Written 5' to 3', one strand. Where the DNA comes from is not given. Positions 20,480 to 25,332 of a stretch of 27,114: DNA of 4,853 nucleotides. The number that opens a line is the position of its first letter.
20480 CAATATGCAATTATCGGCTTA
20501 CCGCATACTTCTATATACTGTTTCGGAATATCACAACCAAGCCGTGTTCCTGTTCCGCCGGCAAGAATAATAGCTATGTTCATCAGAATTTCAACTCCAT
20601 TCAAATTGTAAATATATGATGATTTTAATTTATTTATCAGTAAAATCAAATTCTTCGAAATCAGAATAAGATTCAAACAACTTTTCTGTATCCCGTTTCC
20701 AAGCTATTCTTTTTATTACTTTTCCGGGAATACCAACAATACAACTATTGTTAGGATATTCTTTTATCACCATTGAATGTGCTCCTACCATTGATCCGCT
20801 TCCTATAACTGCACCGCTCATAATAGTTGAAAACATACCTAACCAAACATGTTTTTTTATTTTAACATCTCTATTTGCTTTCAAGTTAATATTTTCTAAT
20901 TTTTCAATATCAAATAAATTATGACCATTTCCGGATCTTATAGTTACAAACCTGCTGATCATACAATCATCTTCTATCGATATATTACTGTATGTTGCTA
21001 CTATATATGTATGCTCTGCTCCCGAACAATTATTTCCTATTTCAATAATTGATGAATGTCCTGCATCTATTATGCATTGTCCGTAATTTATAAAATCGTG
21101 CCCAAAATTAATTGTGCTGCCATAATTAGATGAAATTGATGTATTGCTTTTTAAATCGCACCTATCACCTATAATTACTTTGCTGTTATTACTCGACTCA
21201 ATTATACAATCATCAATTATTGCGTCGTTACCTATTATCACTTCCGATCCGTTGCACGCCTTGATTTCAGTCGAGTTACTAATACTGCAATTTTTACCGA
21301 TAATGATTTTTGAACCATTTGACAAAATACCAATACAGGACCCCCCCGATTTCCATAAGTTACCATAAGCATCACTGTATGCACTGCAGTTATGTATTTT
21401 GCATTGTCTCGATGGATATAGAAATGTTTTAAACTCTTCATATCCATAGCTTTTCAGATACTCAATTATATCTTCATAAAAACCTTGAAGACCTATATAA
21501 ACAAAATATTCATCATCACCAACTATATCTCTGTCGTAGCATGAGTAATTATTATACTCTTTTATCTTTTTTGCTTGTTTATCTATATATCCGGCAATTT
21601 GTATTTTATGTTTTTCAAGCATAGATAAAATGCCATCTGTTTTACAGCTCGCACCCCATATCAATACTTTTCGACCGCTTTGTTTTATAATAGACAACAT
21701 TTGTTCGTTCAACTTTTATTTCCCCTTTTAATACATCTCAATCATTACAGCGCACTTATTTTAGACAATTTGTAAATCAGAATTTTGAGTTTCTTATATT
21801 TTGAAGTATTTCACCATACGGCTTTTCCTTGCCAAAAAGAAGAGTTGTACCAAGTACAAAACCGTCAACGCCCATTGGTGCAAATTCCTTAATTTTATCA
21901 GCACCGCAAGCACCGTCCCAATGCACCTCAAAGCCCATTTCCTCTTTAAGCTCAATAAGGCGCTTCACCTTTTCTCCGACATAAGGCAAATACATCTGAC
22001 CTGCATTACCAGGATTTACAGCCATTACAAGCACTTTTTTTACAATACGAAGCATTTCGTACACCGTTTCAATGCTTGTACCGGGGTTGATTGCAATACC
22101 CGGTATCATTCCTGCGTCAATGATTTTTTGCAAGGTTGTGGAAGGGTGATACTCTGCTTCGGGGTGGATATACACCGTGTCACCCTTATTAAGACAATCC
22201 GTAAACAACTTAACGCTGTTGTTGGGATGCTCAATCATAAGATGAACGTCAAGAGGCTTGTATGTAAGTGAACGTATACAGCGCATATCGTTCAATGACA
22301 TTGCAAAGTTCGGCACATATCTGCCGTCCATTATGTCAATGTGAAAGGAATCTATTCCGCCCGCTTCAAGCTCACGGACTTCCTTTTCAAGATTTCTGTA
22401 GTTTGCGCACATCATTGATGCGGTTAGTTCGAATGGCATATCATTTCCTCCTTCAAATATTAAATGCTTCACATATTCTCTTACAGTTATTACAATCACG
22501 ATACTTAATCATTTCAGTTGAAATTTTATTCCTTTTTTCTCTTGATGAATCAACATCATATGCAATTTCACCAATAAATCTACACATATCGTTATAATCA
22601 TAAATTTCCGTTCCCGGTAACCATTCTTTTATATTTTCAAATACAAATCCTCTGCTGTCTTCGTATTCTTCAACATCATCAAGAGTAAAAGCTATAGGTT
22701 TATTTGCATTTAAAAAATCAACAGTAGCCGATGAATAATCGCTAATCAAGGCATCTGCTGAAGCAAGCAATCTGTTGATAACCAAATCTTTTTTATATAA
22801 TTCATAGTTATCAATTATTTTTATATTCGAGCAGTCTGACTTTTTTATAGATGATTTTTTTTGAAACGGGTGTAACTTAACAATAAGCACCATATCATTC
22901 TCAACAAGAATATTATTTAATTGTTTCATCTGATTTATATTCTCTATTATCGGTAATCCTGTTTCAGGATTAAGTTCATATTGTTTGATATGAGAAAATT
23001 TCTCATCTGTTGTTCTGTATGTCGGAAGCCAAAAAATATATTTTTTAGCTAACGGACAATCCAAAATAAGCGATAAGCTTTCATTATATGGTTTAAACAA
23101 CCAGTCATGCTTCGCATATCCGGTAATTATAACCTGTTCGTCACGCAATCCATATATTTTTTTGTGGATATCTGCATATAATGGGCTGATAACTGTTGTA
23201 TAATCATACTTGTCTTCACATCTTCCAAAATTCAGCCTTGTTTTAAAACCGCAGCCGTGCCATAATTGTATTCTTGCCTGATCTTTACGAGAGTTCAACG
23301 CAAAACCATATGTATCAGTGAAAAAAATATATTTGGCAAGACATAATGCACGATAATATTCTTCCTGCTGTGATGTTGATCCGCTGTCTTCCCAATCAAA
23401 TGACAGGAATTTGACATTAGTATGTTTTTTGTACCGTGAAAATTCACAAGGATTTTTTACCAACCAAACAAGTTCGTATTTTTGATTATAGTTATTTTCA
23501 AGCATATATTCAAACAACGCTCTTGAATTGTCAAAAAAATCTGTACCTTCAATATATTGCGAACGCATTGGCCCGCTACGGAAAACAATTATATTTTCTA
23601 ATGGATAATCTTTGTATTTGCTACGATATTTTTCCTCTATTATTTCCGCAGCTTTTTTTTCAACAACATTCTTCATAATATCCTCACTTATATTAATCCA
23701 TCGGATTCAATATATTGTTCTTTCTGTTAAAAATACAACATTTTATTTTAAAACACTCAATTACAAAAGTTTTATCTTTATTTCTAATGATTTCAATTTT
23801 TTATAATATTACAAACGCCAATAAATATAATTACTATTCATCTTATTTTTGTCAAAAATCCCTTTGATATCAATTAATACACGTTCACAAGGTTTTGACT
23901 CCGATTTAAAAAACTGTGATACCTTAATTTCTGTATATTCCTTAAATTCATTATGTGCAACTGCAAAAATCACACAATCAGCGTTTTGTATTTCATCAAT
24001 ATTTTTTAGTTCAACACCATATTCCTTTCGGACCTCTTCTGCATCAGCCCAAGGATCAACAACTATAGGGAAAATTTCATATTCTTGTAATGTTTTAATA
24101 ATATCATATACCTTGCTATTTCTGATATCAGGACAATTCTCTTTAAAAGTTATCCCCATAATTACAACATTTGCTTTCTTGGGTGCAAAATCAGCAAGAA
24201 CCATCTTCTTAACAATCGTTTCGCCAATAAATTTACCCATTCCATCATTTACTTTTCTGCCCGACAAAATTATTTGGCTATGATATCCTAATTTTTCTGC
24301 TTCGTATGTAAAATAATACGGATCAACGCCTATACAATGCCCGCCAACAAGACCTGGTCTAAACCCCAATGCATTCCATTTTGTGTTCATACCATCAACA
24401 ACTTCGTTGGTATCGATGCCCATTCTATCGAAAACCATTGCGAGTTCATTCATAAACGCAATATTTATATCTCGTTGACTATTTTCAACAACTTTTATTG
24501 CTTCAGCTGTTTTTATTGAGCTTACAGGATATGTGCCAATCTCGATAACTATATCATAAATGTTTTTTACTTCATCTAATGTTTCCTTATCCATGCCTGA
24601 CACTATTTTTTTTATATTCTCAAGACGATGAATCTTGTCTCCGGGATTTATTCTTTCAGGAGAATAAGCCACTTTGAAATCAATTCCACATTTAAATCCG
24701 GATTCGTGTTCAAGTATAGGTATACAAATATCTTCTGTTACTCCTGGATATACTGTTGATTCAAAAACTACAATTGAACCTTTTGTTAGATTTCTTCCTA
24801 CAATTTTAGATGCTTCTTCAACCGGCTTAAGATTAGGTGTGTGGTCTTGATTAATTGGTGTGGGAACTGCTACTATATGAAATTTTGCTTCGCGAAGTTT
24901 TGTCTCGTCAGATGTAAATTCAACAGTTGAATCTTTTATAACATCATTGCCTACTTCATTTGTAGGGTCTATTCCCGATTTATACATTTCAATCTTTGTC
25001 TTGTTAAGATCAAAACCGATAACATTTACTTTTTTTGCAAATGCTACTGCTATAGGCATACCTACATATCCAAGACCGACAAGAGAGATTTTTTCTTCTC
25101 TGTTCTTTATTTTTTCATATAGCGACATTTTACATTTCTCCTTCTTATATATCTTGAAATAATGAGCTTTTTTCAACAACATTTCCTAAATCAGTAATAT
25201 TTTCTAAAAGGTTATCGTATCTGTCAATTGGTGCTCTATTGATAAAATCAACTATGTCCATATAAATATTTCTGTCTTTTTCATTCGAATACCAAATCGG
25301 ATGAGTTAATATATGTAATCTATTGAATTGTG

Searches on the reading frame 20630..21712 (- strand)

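Call 18: search_protein_families(library=pfam, proteins=[window:20630-21712:-], max_evalue=0.001)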
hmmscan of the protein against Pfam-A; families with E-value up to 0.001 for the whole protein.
window:20630-21712:- (360 aa): 1 family
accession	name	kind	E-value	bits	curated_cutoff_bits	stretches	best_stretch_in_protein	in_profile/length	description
PF00132.30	Hexapep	-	1.2e-13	50.5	27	1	282-316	1-35/36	Bacterial transferase hexapeptide (six repeats)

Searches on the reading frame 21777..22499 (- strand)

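Call 18: search_protein_families(library=pfam, proteins=[window:21777-22499:-], max_evalue=0.001)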
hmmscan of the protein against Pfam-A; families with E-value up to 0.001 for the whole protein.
window:21777-22499:- (240 aa): 1 family
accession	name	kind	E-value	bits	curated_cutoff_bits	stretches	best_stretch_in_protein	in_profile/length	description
PF00834.25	Ribul_P_3_epim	-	2.3e-46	158.2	21.1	1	25-220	2-197/198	Ribulose-phosphate 3 epimerase family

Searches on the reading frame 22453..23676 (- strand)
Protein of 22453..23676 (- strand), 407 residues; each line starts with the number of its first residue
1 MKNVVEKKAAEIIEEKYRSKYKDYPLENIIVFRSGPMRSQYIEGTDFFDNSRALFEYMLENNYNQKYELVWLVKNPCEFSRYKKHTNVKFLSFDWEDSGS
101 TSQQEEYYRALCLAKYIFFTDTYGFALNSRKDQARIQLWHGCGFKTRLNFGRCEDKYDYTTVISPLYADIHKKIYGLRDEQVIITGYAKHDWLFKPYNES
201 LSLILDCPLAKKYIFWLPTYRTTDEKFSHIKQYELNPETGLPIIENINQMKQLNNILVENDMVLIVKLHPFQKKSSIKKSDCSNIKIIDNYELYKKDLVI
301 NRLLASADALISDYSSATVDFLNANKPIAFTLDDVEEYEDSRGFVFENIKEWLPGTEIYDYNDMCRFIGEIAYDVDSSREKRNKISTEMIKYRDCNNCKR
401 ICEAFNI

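Call 18: search_protein_families(library=pfam, proteins=[window:22453-23676:-], max_evalue=0.001)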
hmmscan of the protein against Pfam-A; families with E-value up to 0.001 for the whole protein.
window:22453-23676:- (407 aa): 1 family
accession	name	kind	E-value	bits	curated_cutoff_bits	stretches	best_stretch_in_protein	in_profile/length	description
PF04464.20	Glyphos_transf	-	1.8e-53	182.2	22.1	1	43-403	22-363/367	CDP-Glycerol:Poly(glycerophosphate) glycerophosphotransferase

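Call 19: search_protein_families(library=phrogs, proteins=[window:22453-23676:-], max_evalue=0.001)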
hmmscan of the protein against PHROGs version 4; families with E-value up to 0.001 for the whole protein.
window:22453-23676:- (407 aa): 0 families

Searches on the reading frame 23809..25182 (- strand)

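Call 19: search_protein_families(library=phrogs, proteins=[window:23809-25182:-], max_evalue=0.001)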
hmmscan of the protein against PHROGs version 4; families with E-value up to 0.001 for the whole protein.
window:23809-25182:- (457 aa): 1 family
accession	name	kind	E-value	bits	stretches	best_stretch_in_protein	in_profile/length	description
phrog_9148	-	other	4e-56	191.7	1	31-406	2-381/382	UDP-glucose dehydrogenase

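Call 91: search_protein_families(library=pfam, proteins=[window:23809-25182:-], max_evalue=0.001)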
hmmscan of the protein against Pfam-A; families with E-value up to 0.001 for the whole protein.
window:23809-25182:- (457 aa): 3 families
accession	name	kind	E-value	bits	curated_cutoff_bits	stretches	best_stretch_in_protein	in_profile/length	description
PF03721.20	UDPG_MGDP_dh_N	-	1.4e-37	129.5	27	1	31-203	2-181/187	UDP-glucose/GDP-mannose dehydrogenase family, NAD binding domain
PF00984.24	UDPG_MGDP_dh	-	2.2e-26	92.2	25.4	1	224-313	1-93/94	UDP-glucose/GDP-mannose dehydrogenase family, central domain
PF03720.21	UDPG_MGDP_dh_C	-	8.1e-21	74.8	30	1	341-444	2-102/103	UDP-glucose/GDP-mannose dehydrogenase family, UDP binding domain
